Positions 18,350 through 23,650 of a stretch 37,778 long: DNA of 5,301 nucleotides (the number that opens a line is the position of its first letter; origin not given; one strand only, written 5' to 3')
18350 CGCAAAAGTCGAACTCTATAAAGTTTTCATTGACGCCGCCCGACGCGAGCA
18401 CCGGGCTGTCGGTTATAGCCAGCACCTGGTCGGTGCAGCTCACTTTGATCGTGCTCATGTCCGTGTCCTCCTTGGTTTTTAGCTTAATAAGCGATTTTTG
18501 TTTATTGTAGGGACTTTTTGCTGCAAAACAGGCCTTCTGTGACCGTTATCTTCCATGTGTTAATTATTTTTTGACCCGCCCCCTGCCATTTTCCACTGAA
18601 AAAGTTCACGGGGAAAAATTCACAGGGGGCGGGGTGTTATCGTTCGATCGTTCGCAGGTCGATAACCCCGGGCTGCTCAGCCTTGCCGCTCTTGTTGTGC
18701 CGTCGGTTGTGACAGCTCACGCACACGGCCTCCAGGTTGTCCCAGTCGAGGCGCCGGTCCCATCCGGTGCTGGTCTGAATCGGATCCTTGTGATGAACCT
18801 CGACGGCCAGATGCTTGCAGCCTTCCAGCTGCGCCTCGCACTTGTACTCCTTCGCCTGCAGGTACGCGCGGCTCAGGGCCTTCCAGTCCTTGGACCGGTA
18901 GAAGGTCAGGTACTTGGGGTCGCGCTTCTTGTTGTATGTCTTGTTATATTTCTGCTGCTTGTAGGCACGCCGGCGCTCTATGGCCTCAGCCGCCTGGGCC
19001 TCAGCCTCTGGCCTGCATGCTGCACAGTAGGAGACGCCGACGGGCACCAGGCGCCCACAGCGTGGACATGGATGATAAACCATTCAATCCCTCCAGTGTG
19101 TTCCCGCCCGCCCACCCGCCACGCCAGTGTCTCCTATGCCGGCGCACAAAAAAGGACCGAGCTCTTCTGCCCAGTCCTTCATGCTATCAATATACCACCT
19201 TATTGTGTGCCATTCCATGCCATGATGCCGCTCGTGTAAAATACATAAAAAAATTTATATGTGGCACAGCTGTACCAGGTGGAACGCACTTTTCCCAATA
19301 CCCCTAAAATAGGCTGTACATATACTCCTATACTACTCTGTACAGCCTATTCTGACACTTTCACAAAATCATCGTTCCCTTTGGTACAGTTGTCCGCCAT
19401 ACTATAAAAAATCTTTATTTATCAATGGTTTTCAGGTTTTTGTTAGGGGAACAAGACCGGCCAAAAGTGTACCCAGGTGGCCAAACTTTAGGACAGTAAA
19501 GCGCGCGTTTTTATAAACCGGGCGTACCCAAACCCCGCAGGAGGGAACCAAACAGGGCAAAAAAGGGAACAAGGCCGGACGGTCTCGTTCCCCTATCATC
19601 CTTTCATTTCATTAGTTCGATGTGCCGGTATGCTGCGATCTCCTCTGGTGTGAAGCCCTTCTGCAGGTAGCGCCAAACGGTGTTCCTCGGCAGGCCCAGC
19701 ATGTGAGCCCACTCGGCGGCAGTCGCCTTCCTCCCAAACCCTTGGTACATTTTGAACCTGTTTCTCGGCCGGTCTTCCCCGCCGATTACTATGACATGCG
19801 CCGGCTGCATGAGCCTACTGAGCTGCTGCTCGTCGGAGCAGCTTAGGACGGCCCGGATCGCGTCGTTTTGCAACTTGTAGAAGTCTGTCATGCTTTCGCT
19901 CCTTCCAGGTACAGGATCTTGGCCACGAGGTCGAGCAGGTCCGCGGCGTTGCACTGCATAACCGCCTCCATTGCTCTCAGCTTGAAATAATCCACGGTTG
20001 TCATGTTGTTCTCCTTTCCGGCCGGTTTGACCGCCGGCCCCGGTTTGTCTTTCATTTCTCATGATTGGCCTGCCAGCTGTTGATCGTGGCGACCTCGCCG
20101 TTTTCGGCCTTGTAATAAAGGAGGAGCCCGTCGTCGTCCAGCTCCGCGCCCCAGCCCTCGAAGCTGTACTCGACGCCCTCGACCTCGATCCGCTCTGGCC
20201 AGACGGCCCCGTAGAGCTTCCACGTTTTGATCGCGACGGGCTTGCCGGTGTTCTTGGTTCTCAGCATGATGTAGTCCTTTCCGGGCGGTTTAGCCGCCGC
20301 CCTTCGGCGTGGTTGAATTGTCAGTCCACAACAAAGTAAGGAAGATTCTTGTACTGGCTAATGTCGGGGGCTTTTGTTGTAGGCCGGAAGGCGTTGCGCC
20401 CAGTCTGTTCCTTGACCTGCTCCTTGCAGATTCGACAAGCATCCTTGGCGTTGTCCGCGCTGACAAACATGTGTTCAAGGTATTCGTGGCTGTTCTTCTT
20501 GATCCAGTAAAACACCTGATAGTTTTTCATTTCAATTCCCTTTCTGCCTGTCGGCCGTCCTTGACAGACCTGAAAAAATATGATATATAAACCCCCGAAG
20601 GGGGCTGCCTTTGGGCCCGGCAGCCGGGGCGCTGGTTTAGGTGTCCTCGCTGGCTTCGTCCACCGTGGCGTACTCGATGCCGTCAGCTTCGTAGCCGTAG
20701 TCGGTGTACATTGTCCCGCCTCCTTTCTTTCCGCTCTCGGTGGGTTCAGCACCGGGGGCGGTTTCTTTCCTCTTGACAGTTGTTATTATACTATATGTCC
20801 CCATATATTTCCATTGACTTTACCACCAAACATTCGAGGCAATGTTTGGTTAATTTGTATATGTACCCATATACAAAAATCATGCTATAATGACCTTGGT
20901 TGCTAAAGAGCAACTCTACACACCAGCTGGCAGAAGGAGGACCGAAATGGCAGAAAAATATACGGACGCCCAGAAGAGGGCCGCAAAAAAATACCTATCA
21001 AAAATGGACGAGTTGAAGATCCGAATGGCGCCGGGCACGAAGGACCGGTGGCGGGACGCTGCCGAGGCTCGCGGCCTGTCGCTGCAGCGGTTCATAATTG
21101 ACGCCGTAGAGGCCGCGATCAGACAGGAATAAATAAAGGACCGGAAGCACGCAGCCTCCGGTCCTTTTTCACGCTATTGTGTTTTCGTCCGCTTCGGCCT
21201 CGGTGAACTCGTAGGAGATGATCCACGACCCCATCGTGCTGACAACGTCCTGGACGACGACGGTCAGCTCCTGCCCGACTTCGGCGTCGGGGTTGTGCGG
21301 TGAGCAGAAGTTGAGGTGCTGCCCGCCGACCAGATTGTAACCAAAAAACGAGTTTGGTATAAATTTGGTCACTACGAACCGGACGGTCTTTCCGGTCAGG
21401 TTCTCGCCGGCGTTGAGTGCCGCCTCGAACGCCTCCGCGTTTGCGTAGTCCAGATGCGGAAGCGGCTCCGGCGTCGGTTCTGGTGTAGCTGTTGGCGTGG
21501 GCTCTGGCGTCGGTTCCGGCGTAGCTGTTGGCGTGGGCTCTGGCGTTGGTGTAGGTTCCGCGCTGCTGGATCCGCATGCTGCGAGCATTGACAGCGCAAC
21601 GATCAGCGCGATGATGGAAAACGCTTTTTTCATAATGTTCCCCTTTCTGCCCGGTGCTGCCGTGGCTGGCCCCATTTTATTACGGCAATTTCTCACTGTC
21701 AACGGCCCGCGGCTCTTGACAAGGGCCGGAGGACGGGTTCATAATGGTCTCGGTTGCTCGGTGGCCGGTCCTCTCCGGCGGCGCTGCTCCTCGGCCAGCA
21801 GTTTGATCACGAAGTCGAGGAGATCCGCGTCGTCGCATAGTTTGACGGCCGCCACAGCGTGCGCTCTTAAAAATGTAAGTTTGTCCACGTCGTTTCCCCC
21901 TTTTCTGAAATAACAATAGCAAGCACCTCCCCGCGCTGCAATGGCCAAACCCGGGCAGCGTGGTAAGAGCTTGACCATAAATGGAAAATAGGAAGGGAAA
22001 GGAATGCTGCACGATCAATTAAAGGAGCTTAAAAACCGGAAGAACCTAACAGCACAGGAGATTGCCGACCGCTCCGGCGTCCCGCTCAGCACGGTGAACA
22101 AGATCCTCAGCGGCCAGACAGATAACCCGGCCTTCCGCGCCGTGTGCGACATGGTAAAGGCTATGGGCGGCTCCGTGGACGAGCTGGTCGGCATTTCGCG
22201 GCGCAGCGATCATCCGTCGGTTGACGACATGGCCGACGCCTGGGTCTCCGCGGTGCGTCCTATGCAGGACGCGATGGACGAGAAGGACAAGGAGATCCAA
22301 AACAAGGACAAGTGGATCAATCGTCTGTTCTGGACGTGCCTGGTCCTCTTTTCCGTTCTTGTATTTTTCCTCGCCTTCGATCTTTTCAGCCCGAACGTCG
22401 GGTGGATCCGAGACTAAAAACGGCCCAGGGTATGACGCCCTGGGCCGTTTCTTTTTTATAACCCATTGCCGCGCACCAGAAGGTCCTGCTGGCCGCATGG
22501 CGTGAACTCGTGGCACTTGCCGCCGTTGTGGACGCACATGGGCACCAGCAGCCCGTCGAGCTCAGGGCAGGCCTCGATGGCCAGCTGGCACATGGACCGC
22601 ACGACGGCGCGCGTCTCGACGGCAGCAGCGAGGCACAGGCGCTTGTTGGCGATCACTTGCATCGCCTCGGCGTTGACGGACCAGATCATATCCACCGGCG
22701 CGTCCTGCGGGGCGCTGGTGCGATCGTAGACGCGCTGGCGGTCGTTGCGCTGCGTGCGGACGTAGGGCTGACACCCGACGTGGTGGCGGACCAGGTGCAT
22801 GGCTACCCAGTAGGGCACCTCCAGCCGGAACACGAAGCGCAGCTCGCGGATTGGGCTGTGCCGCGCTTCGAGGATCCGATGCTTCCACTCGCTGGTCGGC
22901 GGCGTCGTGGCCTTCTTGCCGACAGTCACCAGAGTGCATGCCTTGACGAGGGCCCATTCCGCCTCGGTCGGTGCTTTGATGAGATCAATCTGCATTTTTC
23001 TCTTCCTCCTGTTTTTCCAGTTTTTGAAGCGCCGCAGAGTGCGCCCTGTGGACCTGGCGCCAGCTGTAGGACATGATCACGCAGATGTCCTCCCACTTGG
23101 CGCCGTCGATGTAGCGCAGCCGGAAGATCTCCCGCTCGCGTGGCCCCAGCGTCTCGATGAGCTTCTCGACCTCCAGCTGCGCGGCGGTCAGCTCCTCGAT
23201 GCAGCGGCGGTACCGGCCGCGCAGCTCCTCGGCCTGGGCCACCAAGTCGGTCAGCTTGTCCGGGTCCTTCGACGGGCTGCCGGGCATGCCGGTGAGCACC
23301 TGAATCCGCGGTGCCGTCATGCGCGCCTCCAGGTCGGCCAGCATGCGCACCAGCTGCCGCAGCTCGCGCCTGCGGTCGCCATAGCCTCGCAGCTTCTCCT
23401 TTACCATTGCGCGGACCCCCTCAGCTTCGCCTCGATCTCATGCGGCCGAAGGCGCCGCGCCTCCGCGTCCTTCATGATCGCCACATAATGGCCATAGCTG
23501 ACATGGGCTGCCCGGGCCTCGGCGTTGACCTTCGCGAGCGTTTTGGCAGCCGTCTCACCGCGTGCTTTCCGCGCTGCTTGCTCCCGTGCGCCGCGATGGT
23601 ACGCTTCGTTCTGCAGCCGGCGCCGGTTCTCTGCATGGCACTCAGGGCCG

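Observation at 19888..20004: Three paralogous 38-49 aa DLLDF-motif mini-proteins, each paired with a different HTH regulator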

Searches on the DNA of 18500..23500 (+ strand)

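Call 11: search_dna_similar(query=window:18500-23500:+, collection=phages, mode=distant, max_rows=15)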
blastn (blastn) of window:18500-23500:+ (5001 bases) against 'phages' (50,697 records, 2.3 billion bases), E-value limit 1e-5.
Records with a match: 1; places in all: 1; records where one place covers at least 80% of the query: 0.
Best place of each record, by identity: 60-80% 1.
By first word of the organism name: Bacteriophage 1.
By host as written in the record: - 1.
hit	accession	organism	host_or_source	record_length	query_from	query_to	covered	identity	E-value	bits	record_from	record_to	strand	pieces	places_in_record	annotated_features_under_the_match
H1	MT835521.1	Bacteriophage sp.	human fecal samples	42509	4194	4320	3%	74.0%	6e-12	82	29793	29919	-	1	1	record has no annotation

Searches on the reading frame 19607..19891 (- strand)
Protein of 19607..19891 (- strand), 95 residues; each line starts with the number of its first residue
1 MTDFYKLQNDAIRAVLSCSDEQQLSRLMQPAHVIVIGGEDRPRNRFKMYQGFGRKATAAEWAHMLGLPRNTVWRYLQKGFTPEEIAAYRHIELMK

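Call 7: search_protein_families(library=pfam, max_evalue=1, proteins=[window:19607-19891:-])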
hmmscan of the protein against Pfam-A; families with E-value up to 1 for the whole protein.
seq(95 aa): 11 families
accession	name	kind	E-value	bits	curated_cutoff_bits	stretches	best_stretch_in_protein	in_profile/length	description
PF12728.13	HTH_17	-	0.0037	17.9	27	1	57-85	3-27/51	Helix-turn-helix domain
PF04539.22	Sigma70_r3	-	0.023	15.2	25.3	1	47-77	12-42/78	Sigma-70 region 3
PF02954.25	HTH_8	-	0.039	14.1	22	1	61-78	24-41/42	Bacterial regulatory protein, Fis family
PF09339.16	HTH_IclR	-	0.069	13.4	22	1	56-77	19-40/52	IclR helix-turn-helix domain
PF04545.22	Sigma70_r4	-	0.074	13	24.1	1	48-79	15-44/50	Sigma-70, region 4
PF13384.12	HTH_23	-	0.082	13.2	24.6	1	60-77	22-39/50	Homeodomain-like domain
PF20432.4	Xre-like-HTH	-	0.083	13.6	25.8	1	57-77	25-44/63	Antitoxin Xre-like helix-turn-helix domain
PF13412.12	HTH_24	-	0.13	12.3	21.9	1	62-78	24-40/48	Winged helix-turn-helix DNA-binding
PF13545.12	HTH_Crp_2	-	0.18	12.2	27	1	53-78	20-45/70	Crp-like helix-turn-helix domain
PF08281.18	Sigma70_r4_2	-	0.19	11.8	25.7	1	59-79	30-50/54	Sigma-70, region 4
PF14493.12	HTH_40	-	0.24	12.2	27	1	71-92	4-25/89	Helix-turn-helix domain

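Call 8: search_protein_families(library=phrogs, max_evalue=1, proteins=[window:19607-19891:-])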
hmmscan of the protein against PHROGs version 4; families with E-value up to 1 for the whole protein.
seq(95 aa): 7 families
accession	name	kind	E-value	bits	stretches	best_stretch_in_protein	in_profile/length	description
phrog_3377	-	DNA, RNA and nucleotide metabolism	0.0057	17.5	1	43-86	94-137/196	HNH endonuclease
phrog_12723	-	unknown function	0.011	16.8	1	55-86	23-54/74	-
phrog_4494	-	unknown function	0.07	14.6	1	57-83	20-46/109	-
phrog_2474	-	transcription regulation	0.11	13.4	1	44-82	37-76/118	MerR-like transcriptional regulator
phrog_21636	-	unknown function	0.14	13.1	1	47-77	9-39/61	-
phrog_1123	-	unknown function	0.17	12.7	0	40-73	31-64/112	-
phrog_19097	-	transcription regulation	0.37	11.8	1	53-85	16-48/141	transcriptional repressor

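Call 76: find_homologous_proteins(query=window:19607-19891:-, max_evalue=0.001)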
Query seq(95 aa) (95 aa): 3 proteins with E <= 0.001 among 3 candidates.
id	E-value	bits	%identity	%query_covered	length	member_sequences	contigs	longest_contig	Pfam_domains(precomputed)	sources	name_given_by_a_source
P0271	1.3e-57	209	99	100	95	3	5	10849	-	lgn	-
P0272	4.2e-50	186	93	100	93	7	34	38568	-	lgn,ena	-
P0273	1.6e-10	59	59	52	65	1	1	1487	-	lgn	-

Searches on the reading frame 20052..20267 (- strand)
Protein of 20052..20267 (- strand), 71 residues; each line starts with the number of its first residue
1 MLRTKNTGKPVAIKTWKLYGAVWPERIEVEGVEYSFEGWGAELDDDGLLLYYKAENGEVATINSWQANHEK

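Call 7: search_protein_families(library=pfam, max_evalue=1, proteins=[window:20052-20267:-])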
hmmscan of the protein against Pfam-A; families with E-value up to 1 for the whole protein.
window:20052-20267:- (71 aa): 0 families

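Call 8: search_protein_families(library=phrogs, max_evalue=1, proteins=[window:20052-20267:-])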
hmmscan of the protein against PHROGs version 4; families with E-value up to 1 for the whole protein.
window:20052-20267:- (71 aa): 1 family
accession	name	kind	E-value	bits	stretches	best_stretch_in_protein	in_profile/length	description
phrog_34400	-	unknown function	0.2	12.6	1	27-60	143-176/190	-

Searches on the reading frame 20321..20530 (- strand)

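Call 7: search_protein_families(library=pfam, max_evalue=1, proteins=[window:20321-20530:-])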
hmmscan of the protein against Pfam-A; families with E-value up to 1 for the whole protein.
window:20321-20530:- (69 aa): 2 families
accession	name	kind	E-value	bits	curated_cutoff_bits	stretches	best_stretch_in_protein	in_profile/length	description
PF23228.1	zf_PCFS4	-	0.046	13.8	27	1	21-39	5-23/69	PCFS4 zinc finger domain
PF11309.13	DUF3112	-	0.078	12.9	23.3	1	2-40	93-132/217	Protein of unknown function (DUF3112)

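Call 8: search_protein_families(library=phrogs, max_evalue=1, proteins=[window:20321-20530:-])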
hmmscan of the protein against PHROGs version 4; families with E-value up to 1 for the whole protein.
window:20321-20530:- (69 aa): 3 families
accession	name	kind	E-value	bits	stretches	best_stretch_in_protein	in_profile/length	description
phrog_26053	-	unknown function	0.16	13.1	1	1-18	1-18/49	-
phrog_2085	-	unknown function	0.2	12.9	1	14-61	58-106/108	-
phrog_10771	-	unknown function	0.29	12.2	1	24-58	21-55/123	-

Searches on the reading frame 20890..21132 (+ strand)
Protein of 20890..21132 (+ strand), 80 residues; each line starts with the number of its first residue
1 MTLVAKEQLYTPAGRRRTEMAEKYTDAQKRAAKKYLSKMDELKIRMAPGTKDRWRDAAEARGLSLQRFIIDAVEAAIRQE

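Call 7: search_protein_families(library=pfam, max_evalue=1, proteins=[window:20890-21132:+])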
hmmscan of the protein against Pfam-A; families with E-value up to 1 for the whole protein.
window:20890-21132:+ (80 aa): 4 families
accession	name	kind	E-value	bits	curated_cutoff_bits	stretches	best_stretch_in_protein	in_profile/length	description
PF08681.18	TacA1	-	0.0052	17.2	21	1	42-76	2-36/80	Antitoxin TacA 1-like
PF03869.20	Arc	-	0.044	14.1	20.4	1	37-80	2-45/50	Arc-like DNA binding domain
PF09518.16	RE_HindIII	-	0.046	13.4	25.3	1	26-74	198-247/285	HindIII restriction endonuclease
PF18318.6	Gln-synt_C-ter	-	0.094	12.9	22.7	1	51-79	24-52/118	Glutamine synthetase C-terminal domain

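Call 8: search_protein_families(library=phrogs, max_evalue=1, proteins=[window:20890-21132:+])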
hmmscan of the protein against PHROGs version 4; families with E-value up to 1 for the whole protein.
window:20890-21132:+ (80 aa): 7 families
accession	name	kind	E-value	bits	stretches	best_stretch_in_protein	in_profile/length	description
phrog_13890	-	unknown function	6.1e-05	23.9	1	27-77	4-55/73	-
phrog_795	-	other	0.033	15.5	1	38-79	16-57/116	partition protein ATPase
phrog_582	-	transcription regulation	0.046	15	1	36-78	54-96/105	Arc-like repressor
phrog_228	-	transcription regulation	0.12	13.1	1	36-79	7-50/251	Arc-like repressor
phrog_19161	-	unknown function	0.15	12.3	1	20-43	78-101/341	-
phrog_11057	-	unknown function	0.16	13.1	1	13-44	105-137/140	-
phrog_9151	-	moron, auxiliary metabolic gene and host takeover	0.31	12.4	1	24-79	55-111/119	HicB-like antitoxin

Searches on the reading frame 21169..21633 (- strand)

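Call 7: search_protein_families(library=pfam, max_evalue=1, proteins=[window:21169-21633:-])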
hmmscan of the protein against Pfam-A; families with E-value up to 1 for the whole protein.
window:21169-21633:- (154 aa): 5 families
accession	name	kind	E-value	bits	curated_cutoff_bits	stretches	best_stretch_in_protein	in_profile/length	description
PF05887.16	Trypan_PARP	-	0.0094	16.4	100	1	26-59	64-109/134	Procyclic acidic repetitive protein (PARP)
PF12048.14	DUF3530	-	0.048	13.4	29.8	1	9-75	3-59/310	Protein of unknown function (DUF3530)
PF13627.12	LptM_cons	-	0.051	13.9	27.3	1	8-21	2-15/23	LPS-assembly lipoprotein LptM, conserved region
PF21827.1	New_glue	-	0.065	13.4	31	1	1-50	1-50/94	New glue protein family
PF05308.16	Mito_fiss_reg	-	0.24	12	26.3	1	8-60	136-186/244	Mitochondrial fission regulator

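Call 8: search_protein_families(library=phrogs, max_evalue=1, proteins=[window:21169-21633:-])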
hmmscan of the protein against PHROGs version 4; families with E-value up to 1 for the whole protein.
window:21169-21633:- (154 aa): 20 families
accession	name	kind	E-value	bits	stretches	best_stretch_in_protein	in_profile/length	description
phrog_31882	-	unknown function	7.9e-29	101.7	1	1-142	1-131/291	-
phrog_9078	-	unknown function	4.8e-25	88.6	1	1-142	1-110/115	-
phrog_38031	-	unknown function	0.0016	18.4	1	5-59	125-179/460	-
phrog_21473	-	unknown function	0.0022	17.1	1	25-58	603-636/947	-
phrog_12816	-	unknown function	0.0059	17.8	1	2-45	3-49/140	-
phrog_15511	-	unknown function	0.0059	16.7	1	19-58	204-243/511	-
phrog_36300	-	head and packaging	0.02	14.7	1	25-60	263-301/567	virion structural protein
phrog_1267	-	lysis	0.023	16.3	1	7-73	6-62/119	Rz-like spanin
phrog_15428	-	unknown function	0.04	14.9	1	24-57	22-68/168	-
phrog_14886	-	unknown function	0.04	14.9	1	7-62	29-84/177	-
phrog_456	-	lysis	0.05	14.3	1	2-47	8-53/102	Rz-like spanin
phrog_32124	-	unknown function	0.14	13.2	1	23-62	91-130/218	-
phrog_11951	-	lysis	0.16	13.5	1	9-34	6-32/97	Rz-like spanin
phrog_15824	-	tail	0.22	10.4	1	24-56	805-835/1163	tail fiber protein proximal subunit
phrog_38722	-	unknown function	0.34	12.3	1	16-55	48-91/130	-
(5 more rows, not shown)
